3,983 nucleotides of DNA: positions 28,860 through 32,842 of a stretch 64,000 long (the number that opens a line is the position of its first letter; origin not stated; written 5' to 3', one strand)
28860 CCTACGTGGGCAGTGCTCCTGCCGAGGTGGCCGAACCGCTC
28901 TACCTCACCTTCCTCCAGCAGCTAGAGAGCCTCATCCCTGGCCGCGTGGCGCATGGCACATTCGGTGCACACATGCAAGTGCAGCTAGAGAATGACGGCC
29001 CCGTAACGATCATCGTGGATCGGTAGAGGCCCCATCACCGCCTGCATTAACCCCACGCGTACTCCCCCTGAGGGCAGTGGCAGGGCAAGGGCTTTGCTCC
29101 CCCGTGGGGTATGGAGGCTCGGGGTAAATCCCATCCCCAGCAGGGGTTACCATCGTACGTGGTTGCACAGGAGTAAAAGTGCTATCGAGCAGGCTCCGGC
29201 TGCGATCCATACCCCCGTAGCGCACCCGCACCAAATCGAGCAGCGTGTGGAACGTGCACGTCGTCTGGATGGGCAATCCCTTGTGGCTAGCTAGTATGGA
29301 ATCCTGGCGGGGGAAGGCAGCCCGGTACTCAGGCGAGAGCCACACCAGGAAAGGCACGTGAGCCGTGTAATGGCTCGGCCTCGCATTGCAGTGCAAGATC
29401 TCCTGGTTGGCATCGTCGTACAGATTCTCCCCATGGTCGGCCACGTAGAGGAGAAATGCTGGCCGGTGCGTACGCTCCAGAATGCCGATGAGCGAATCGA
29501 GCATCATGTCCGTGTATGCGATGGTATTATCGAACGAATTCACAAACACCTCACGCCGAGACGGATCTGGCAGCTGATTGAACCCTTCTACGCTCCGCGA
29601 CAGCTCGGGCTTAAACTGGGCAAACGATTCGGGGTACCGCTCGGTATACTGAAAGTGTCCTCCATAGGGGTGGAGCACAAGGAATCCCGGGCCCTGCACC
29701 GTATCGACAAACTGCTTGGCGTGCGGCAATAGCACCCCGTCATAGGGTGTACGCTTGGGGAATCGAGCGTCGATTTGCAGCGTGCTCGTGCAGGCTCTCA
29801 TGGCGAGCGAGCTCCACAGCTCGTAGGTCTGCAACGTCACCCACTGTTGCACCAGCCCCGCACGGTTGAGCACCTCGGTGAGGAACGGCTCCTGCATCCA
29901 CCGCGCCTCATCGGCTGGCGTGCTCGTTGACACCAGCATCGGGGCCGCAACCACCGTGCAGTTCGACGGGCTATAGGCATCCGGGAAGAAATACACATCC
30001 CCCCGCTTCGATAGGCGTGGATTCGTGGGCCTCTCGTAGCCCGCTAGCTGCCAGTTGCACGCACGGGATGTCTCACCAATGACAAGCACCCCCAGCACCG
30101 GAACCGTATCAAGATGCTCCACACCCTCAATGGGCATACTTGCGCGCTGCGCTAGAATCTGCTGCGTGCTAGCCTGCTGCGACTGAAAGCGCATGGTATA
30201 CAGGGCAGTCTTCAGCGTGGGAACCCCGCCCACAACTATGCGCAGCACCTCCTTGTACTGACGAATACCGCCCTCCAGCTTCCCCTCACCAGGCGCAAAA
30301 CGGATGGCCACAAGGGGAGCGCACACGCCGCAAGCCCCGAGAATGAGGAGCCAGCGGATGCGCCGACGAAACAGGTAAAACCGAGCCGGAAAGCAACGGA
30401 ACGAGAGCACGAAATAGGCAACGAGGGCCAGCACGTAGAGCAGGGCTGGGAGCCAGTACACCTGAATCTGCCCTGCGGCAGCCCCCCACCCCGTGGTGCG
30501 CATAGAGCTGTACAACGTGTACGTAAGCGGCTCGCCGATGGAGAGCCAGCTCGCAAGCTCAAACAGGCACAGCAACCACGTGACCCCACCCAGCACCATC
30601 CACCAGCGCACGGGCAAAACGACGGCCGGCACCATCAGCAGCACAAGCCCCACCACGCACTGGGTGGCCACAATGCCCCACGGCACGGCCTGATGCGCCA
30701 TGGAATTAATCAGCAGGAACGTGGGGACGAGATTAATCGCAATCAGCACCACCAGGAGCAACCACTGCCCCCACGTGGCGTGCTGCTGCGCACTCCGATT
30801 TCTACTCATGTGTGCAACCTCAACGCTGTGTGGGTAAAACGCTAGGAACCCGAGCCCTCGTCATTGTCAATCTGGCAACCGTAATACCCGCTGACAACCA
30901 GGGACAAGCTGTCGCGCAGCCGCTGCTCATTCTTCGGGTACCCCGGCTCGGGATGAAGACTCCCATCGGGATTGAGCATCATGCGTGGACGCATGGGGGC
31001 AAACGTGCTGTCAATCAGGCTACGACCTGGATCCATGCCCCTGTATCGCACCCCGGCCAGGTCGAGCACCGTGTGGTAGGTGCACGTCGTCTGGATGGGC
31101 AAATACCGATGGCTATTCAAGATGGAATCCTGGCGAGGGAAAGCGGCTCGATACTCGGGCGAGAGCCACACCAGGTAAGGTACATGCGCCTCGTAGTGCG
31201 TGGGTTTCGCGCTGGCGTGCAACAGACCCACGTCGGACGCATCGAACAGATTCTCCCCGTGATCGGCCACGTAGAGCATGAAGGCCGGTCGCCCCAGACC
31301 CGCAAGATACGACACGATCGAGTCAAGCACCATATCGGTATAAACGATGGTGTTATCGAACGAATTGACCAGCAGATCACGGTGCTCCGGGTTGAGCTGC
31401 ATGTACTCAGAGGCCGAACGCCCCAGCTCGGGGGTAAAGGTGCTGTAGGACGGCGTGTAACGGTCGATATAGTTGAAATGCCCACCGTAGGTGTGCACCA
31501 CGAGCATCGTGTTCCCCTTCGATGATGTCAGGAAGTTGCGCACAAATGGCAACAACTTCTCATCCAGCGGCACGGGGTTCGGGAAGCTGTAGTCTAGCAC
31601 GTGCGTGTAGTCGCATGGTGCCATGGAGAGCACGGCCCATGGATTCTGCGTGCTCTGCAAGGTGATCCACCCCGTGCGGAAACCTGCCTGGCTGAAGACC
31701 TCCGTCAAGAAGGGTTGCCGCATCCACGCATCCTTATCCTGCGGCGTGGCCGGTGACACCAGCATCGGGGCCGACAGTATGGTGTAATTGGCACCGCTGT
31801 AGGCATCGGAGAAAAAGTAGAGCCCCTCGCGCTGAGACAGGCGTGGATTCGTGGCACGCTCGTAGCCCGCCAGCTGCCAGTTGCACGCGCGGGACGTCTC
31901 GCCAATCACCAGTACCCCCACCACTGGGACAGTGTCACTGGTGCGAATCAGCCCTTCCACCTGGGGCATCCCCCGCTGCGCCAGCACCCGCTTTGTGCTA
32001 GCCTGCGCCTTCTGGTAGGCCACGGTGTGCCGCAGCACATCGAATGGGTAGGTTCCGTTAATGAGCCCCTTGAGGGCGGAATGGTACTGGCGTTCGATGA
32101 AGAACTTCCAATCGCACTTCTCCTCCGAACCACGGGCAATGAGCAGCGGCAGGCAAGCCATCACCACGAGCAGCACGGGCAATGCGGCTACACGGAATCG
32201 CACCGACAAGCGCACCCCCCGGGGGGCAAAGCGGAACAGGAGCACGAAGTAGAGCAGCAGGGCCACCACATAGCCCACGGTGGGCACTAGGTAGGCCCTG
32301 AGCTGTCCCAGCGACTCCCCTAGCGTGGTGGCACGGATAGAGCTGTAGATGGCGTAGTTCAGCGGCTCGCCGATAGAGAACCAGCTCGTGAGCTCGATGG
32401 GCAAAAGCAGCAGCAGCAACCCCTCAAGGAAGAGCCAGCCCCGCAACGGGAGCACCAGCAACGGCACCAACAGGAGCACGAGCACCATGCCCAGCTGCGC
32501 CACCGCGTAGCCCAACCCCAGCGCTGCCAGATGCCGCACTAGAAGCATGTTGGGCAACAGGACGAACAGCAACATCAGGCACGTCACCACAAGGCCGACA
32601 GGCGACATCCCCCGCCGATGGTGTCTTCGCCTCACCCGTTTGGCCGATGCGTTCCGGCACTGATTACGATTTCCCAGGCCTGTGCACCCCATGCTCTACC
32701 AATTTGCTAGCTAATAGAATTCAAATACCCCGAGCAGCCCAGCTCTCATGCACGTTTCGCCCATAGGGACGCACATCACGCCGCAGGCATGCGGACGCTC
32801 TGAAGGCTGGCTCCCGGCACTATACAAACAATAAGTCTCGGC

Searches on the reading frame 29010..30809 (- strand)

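Call 7: search_protein_families(library=pfam, proteins=[window:29010-30809:-], max_evalue=0.01)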
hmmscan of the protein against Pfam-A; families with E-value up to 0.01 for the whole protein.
window:29010-30809:- (599 aa): 1 family
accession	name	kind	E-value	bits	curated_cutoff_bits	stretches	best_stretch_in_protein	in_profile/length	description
PF00884.28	Sulfatase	-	1.2e-36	127.1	25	1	241-509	4-288/301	Sulfatase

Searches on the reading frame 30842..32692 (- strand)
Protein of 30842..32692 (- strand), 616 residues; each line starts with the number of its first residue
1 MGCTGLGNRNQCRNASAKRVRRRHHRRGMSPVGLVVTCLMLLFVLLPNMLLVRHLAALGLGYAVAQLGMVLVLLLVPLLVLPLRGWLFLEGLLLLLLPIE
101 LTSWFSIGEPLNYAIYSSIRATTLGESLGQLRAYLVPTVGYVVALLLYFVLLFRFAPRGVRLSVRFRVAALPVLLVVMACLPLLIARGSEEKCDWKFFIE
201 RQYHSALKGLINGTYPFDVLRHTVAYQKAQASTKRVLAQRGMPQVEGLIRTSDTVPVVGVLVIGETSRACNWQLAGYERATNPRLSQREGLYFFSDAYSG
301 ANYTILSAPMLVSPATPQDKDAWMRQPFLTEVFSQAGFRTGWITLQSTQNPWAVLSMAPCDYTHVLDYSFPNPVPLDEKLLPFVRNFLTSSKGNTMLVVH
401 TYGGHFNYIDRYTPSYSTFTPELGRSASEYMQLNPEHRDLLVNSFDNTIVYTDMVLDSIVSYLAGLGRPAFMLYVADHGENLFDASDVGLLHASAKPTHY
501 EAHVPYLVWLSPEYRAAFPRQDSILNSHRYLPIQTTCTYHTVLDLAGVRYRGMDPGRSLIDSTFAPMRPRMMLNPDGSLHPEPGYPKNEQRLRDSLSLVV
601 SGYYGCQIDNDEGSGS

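Call 7: search_protein_families(library=pfam, proteins=[window:30842-32692:-], max_evalue=0.01)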
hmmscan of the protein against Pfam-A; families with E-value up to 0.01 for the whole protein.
window:30842-32692:- (616 aa): 1 family
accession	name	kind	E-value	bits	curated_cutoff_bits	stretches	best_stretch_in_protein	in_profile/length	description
PF00884.28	Sulfatase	-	3.7e-40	138.5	25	1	260-548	4-301/301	Sulfatase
